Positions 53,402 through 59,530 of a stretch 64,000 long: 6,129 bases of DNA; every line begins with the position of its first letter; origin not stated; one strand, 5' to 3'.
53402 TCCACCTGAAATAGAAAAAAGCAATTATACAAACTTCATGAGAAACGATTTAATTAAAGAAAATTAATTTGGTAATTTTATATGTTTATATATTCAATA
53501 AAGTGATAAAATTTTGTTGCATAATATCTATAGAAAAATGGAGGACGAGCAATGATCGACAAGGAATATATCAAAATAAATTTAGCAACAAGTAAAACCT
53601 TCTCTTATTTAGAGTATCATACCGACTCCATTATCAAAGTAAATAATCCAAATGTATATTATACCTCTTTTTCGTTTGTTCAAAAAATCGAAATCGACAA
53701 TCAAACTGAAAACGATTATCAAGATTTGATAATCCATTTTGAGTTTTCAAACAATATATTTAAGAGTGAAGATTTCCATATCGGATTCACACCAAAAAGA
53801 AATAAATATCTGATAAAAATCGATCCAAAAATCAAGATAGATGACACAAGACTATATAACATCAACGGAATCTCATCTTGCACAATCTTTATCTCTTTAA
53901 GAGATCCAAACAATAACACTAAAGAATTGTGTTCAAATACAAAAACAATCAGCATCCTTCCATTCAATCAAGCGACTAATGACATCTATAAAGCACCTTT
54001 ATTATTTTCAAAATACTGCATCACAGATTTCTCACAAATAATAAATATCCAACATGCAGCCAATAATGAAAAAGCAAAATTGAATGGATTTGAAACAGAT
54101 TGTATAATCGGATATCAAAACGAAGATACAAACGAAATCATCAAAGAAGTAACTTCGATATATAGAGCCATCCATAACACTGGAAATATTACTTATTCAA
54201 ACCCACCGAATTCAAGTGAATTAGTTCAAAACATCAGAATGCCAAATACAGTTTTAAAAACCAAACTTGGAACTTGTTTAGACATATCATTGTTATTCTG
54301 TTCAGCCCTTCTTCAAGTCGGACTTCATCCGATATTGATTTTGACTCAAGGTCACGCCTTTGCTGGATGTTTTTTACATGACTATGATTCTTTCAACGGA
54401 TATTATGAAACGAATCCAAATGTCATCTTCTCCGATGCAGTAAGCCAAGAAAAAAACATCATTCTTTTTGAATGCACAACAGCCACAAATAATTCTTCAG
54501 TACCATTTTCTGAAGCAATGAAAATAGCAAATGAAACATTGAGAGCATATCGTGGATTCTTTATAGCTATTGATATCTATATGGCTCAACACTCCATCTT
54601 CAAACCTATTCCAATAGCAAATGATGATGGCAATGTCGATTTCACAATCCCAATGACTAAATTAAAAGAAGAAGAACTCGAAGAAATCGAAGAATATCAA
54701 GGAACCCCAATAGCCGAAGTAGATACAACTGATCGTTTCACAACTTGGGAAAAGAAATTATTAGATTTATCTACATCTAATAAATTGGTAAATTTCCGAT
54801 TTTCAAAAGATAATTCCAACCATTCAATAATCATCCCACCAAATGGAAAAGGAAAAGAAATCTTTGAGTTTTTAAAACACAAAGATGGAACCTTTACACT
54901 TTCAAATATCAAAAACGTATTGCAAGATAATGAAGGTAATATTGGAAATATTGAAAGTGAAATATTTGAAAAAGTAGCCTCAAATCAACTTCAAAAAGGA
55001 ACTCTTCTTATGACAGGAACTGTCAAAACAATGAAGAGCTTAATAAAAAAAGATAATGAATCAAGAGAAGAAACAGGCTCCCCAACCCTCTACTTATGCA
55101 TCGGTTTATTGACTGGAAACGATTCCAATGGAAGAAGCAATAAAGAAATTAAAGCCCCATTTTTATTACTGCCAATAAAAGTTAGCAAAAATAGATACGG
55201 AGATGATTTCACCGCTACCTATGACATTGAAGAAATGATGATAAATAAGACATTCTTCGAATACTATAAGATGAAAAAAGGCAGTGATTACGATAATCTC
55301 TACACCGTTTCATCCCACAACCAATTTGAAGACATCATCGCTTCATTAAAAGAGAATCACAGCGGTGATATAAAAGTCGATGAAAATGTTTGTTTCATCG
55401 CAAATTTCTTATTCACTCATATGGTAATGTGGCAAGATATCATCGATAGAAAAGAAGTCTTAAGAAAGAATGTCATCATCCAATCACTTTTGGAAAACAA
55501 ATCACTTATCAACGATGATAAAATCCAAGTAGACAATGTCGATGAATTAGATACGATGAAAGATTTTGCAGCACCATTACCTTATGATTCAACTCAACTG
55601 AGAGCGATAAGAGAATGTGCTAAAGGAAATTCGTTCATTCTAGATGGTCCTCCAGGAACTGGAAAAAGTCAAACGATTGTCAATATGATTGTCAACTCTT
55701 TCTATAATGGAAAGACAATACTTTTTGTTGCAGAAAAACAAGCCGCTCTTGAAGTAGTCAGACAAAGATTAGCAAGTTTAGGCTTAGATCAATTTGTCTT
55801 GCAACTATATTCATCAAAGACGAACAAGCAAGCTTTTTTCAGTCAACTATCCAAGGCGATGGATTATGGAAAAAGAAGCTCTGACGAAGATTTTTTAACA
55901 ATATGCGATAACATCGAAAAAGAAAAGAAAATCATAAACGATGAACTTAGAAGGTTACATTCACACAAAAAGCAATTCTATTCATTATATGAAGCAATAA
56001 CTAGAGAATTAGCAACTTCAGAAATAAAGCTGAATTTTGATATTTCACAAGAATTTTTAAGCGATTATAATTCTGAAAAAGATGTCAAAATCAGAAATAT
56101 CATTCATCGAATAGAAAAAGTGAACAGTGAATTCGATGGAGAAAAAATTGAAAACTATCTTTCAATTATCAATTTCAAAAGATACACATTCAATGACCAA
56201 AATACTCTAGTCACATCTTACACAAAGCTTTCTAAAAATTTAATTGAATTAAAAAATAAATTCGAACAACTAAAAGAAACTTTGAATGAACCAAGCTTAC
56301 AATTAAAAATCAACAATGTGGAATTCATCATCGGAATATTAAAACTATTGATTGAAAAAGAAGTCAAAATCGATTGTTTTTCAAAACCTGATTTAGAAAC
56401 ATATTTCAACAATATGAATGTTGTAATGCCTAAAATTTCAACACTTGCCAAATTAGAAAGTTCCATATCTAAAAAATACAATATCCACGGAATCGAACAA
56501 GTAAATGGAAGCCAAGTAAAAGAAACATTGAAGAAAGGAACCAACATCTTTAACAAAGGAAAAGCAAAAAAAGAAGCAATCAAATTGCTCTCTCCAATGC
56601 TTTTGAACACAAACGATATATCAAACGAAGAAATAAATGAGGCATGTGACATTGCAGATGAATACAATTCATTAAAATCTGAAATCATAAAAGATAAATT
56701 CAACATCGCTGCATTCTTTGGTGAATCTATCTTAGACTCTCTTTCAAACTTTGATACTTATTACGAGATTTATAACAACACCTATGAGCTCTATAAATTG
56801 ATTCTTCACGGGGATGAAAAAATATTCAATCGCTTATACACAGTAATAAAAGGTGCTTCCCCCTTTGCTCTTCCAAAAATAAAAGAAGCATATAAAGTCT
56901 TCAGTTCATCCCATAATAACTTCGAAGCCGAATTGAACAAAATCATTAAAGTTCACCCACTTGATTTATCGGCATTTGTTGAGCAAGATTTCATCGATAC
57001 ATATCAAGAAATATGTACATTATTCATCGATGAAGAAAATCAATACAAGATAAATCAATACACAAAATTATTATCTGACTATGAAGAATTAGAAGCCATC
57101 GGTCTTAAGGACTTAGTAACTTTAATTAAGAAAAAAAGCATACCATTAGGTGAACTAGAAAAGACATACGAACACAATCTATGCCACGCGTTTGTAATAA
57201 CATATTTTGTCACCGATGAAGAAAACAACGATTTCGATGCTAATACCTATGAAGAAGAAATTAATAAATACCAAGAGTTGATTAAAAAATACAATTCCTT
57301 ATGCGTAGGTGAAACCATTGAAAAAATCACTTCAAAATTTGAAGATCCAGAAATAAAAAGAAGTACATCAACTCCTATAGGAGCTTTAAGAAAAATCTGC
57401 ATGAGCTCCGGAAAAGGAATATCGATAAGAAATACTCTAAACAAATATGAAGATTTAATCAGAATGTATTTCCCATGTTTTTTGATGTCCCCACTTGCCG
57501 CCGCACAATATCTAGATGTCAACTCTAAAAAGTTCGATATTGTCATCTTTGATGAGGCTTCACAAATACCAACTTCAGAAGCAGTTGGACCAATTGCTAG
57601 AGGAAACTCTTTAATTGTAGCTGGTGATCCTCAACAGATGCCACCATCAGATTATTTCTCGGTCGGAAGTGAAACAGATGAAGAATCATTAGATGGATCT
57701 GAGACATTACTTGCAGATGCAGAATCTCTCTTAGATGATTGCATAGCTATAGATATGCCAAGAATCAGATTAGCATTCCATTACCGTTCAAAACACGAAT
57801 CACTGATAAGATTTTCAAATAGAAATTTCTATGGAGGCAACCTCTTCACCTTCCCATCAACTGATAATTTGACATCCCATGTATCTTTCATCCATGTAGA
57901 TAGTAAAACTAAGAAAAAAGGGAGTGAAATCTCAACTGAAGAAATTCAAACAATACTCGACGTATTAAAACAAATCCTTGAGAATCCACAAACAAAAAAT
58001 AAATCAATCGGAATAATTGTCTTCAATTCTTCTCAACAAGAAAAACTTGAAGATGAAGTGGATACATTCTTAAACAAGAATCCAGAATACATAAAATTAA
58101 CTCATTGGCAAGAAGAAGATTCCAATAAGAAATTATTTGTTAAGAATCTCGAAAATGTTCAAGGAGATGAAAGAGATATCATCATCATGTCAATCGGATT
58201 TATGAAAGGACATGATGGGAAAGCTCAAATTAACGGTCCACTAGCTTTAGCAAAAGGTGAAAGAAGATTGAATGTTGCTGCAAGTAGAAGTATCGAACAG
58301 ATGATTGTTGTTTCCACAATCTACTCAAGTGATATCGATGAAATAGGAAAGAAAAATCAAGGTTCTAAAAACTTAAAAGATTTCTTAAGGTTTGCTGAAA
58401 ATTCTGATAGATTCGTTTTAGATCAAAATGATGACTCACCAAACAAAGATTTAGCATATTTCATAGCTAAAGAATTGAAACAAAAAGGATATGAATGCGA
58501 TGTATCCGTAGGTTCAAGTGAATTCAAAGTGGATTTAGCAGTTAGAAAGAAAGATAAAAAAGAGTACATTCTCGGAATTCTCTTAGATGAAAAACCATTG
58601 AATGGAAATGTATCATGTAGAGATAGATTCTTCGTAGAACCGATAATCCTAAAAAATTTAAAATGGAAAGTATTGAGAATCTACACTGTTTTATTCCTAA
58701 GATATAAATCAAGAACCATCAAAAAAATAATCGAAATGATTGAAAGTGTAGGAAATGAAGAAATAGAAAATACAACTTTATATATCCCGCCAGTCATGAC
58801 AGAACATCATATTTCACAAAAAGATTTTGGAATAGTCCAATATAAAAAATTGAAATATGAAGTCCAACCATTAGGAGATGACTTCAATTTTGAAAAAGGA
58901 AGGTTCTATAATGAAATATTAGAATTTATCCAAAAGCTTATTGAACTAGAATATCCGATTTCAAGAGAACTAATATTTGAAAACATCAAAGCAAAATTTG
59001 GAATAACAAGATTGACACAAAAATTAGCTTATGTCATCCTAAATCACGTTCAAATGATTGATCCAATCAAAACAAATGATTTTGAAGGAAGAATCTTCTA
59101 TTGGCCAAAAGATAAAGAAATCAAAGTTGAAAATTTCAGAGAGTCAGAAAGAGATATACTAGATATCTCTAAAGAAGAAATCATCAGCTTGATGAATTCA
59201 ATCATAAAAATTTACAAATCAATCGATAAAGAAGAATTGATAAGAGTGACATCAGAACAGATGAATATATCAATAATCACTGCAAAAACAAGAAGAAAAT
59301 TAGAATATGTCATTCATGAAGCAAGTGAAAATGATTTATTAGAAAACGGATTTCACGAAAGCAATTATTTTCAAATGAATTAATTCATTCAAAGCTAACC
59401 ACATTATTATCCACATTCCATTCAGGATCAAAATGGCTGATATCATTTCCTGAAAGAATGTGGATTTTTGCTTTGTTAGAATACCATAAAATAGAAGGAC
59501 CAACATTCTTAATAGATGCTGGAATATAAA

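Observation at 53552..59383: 1943-aa transglutaminase-like + DUF4011/Upf1-like helicase + PD-(D/E)xK + DUF3320-like fusion: candidate single-protein anti-MGE system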

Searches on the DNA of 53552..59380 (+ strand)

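Call 40: search_dna_similar(query=L082:9950-15841:+, collection=ecoli_genomes, mode=near, max_rows=15)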
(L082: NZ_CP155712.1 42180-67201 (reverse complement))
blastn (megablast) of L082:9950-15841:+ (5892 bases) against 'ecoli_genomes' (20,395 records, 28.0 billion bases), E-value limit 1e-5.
No match.
